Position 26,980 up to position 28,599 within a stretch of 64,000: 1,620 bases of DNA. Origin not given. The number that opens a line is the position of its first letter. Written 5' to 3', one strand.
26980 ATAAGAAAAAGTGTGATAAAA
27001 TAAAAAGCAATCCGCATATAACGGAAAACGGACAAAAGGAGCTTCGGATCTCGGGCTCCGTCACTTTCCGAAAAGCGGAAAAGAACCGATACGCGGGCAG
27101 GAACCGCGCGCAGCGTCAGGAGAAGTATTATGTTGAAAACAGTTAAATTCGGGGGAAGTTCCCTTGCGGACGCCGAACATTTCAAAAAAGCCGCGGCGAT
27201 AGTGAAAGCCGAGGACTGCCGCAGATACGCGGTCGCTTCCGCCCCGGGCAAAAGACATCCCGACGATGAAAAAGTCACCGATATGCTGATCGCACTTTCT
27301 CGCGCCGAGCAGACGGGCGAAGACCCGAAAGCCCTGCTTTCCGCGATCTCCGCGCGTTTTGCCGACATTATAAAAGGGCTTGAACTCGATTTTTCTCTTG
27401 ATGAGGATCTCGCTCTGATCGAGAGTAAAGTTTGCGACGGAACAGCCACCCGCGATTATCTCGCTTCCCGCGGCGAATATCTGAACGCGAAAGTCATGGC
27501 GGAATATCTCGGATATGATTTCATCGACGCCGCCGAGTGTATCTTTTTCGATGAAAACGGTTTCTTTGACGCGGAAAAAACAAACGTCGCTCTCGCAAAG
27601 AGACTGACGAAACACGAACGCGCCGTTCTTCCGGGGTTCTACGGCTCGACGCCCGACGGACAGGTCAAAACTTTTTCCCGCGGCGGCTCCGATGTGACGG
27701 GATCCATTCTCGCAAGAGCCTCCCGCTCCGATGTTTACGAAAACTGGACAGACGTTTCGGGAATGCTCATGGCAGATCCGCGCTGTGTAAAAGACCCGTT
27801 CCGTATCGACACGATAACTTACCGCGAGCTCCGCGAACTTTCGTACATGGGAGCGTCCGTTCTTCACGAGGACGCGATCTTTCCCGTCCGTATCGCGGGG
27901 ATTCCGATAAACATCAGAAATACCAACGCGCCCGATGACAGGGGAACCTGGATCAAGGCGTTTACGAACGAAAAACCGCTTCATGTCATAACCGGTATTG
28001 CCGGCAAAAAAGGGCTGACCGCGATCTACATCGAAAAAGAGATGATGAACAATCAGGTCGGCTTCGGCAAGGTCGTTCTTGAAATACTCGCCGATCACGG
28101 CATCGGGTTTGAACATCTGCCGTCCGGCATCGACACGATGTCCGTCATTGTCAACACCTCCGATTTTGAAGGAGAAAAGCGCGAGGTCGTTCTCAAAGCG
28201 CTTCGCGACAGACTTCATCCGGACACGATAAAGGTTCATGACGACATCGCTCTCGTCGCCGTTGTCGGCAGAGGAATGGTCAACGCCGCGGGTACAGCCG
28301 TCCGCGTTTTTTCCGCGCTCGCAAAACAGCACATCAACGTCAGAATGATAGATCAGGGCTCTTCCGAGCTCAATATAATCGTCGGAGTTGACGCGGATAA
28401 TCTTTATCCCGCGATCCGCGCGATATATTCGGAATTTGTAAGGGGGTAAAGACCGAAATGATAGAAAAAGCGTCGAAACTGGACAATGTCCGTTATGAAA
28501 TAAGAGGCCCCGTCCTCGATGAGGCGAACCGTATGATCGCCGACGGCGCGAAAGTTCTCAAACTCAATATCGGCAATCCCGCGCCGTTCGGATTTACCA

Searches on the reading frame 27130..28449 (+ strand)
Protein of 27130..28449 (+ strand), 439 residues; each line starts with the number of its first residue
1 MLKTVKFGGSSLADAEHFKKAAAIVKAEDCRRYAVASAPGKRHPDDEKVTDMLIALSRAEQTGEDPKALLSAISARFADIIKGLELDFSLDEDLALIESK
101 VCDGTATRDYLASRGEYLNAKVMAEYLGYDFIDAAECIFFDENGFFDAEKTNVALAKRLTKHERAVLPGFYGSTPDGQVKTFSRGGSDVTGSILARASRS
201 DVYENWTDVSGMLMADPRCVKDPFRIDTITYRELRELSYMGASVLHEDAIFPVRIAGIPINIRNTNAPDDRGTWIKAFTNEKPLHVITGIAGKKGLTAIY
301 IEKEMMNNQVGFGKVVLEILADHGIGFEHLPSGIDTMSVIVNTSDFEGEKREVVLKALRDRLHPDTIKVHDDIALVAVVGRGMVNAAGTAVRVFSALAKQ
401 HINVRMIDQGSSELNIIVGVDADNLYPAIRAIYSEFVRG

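Call 63: list_cluster_members(proteins=[L003:2009-5191:+, L003:18454-20202:+, L003:919-2016:+, window:27130-28449:+, window:28458-29669:+, window:39138-41780:-, window:18603-20774:+, P0003])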
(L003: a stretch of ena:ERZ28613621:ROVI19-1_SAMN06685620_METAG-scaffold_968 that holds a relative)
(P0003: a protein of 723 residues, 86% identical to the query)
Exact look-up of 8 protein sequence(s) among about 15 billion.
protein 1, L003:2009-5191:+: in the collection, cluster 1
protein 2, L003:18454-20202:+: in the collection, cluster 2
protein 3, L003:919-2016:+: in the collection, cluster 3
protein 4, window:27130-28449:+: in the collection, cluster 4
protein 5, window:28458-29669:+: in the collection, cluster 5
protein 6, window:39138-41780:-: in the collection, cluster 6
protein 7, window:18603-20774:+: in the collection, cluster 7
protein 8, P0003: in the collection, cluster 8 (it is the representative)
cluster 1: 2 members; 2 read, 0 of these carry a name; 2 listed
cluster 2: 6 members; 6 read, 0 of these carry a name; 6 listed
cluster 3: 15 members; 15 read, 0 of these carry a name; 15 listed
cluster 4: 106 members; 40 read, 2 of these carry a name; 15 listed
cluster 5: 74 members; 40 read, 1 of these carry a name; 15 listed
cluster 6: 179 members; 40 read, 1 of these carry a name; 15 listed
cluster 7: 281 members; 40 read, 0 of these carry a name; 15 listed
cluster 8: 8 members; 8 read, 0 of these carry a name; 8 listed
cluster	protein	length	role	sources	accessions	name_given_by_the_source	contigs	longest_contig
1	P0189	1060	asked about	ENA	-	-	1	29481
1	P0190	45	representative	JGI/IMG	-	-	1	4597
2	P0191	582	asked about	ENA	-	-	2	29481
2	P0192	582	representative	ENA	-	-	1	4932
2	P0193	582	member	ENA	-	-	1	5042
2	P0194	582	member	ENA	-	-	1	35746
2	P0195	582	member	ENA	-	-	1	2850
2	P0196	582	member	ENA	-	-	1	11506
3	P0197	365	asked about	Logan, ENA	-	-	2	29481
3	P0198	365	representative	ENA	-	-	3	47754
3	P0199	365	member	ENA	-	-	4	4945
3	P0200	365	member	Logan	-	-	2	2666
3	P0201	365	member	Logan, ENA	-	-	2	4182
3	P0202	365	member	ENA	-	-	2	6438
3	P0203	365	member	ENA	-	-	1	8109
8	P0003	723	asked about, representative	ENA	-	-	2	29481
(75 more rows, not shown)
